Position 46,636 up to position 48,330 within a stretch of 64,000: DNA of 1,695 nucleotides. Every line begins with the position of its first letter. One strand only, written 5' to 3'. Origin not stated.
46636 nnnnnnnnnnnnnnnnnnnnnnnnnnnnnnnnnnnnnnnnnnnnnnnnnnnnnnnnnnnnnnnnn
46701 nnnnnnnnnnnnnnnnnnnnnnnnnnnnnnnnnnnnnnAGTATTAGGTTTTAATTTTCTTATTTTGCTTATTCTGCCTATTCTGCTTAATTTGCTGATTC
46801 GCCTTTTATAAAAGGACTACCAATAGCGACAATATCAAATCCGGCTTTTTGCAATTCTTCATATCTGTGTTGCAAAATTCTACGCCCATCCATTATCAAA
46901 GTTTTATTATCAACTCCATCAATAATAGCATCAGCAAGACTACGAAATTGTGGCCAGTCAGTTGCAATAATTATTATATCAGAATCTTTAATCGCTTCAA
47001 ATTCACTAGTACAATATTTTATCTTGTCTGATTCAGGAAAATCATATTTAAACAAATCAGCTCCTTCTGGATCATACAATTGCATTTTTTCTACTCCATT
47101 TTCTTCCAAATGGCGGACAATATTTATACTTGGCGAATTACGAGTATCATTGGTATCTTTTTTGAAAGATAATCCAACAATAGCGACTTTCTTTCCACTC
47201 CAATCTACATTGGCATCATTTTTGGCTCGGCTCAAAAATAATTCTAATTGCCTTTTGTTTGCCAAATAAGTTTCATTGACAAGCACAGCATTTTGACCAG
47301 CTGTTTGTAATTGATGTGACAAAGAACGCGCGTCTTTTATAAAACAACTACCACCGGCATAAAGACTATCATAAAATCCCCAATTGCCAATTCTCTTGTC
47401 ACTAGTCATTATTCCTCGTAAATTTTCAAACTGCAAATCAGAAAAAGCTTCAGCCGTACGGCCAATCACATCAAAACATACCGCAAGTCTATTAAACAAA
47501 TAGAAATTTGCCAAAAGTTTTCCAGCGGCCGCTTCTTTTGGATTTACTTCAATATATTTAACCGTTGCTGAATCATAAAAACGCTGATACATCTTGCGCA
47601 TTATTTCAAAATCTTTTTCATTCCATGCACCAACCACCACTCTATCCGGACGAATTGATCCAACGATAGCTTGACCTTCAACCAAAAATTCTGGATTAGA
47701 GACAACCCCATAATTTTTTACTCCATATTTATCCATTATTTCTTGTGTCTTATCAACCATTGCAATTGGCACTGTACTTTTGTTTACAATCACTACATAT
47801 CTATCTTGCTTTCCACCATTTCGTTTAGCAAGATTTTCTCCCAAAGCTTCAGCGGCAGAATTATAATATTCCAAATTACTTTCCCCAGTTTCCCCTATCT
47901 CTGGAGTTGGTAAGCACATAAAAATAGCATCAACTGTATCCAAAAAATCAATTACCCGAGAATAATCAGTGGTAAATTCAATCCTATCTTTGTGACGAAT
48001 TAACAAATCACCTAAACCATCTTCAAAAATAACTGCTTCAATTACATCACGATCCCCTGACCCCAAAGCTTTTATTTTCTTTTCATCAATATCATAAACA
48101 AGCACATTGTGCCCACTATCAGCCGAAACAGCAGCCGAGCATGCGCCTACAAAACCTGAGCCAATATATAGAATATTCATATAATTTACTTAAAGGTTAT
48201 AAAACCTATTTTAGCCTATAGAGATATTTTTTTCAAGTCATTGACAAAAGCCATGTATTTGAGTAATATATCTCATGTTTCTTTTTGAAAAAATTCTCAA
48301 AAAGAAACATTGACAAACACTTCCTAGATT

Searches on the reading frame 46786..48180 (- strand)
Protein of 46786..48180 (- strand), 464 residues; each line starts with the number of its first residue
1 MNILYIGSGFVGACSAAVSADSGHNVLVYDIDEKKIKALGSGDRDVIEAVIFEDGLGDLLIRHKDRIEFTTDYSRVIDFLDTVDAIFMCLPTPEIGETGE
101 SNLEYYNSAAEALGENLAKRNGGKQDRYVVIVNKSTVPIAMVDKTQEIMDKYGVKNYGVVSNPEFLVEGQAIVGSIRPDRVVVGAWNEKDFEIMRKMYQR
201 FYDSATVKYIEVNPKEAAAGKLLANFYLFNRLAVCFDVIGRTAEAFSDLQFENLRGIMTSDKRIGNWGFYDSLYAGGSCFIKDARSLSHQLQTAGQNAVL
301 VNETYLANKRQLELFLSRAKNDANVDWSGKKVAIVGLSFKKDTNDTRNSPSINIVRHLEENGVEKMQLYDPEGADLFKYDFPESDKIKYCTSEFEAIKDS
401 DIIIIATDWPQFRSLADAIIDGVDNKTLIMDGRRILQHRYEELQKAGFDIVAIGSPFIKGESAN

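Call 5: search_protein_families(library=pfam, proteins=[window:46786-48180:-], max_evalue=0.01)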
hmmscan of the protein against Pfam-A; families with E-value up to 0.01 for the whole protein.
window:46786-48180:- (464 aa): 5 families
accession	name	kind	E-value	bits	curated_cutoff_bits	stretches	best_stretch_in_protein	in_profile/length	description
PF03721.20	UDPG_MGDP_dh_N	-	7.2e-39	133.7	27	1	1-196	1-186/187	UDP-glucose/GDP-mannose dehydrogenase family, NAD binding domain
PF03720.21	UDPG_MGDP_dh_C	-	2.3e-25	89.4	30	1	333-437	1-102/103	UDP-glucose/GDP-mannose dehydrogenase family, UDP binding domain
PF00984.24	UDPG_MGDP_dh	-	3.5e-08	33.9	25.4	1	216-309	2-93/94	UDP-glucose/GDP-mannose dehydrogenase family, central domain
PF03807.23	F420_oxidored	-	0.00011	23.2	21.6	0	387-429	46-89/94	NADP oxidoreductase coenzyme F420-dependent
PF02737.24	3HCDH_N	-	0.00016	22.1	22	1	5-78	4-78/180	3-hydroxyacyl-CoA dehydrogenase, NAD binding domain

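Call 6: search_protein_families(library=ncbifam, proteins=[window:46786-48180:-], max_evalue=0.01)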
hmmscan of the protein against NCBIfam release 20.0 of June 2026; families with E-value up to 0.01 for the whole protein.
window:46786-48180:- (464 aa): 11 families
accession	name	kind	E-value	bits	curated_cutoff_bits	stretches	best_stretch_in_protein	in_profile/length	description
TIGR03026.1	NDP-sugDHase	subfamily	6.8e-81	272.1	189.8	1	1-434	1-413/413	nucleotide sugar dehydrogenase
NF041297.1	UDPGDh_AglM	equivalog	5.5e-74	249.6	670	1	1-440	1-421/429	UDP-glucose 6-dehydrogenase AglM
NF047673.2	TeichurnBiosyTuaD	equivalog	2.9e-68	231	700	1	3-461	4-437/439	UDP-glucose 6-dehydrogenase TuaD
NF040825.1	UDPMaNacDH_Arch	equivalog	9.1e-31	107.1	750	1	1-439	1-404/418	UDP-N-acetyl-D-mannosamine dehydrogenase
NF011631.0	PRK15057.1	equivalog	1.5e-20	73.7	757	1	1-371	1-337/388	UDP-glucose 6-dehydrogenase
NF008286.0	PRK11064.1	equivalog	1.4e-15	56.9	459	2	321-419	312-406/420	UDP-N-acetyl-D-mannosamine dehydrogenase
NF011729.0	PRK15182.1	equivalog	3e-07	29.6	592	1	3-431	9-411/425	Vi polysaccharide biosynthesis UDP-N-acetylglucosamine C-6 dehydrogenase TviB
TIGR02279.1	PaaC-3OHAcCoADH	equivalog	0.0024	16.8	669.4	1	2-36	7-41/503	3-hydroxyacyl-CoA dehydrogenase PaaH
NF004783.0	PRK06129.1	equivalog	0.0067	15.9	347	0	3-75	5-78/315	3-hydroxyacyl-CoA dehydrogenase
NF006124.0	PRK08268.1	subfamily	0.0073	15.3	508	0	3-37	10-44/507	3-hydroxyacyl-CoA dehydrogenase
NF007039.0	PRK09496.3-2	equivalog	0.0087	14.9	293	0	1-40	1-40/446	Trk system potassium transporter TrkA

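Call 68: search_solved_structures(query=window:46786-48180:-, max_evalue=1e-20)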
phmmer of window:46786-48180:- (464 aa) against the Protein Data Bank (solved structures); distinct sequences matched with E-value up to 1e-20: 22.
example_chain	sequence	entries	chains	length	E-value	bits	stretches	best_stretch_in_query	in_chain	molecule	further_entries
3gg2_A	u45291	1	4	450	4.9e-50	173.6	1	2-461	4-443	Sugar dehydrogenase, UDP-glucose/GDP-mannose dehydrogenase family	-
4a7p_A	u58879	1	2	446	1.2e-49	172.4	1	3-456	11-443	UDP-GLUCOSE DEHYDROGENASE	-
2y0e_A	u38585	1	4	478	2.7e-48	167.9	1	1-456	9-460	UDP-GLUCOSE DEHYDROGENASE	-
2y0c_A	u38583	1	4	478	1.3e-47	165.6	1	1-456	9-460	UDP-GLUCOSE DEHYDROGENASE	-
2y0d_A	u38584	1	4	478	1.8e-47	165.1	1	1-456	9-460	UDP-GLUCOSE DEHYDROGENASE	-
5tjh_A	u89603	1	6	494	1.3e-40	142.6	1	3-455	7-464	UDP-glucose 6-dehydrogenase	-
9ou8_A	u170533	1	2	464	1.6e-40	142.2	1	3-455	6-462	UDP-glucose 6-dehydrogenase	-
6c58_A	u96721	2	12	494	4.6e-40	140.7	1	3-455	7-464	UDP-glucose 6-dehydrogenase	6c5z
4edf_A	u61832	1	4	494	7.1e-40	140.1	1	3-455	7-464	UDP-glucose 6-dehydrogenase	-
3tdk_A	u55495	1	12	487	8.2e-40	139.9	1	3-455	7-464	UDP-glucose 6-dehydrogenase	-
3prj_A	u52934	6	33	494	8.7e-40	139.8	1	3-455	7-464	UDP-glucose 6-dehydrogenase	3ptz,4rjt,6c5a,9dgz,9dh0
5vr8_A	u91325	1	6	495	8.8e-40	139.8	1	3-455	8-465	UDP-glucose 6-dehydrogenase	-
5w4x_A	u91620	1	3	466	9.9e-40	139.6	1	3-455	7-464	UDP-glucose 6-dehydrogenase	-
2q3e_A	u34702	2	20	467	1e-39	139.6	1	3-455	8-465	UDP-glucose 6-dehydrogenase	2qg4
6c4j_A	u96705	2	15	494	1.7e-39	138.9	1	3-455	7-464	UDP-glucose 6-dehydrogenase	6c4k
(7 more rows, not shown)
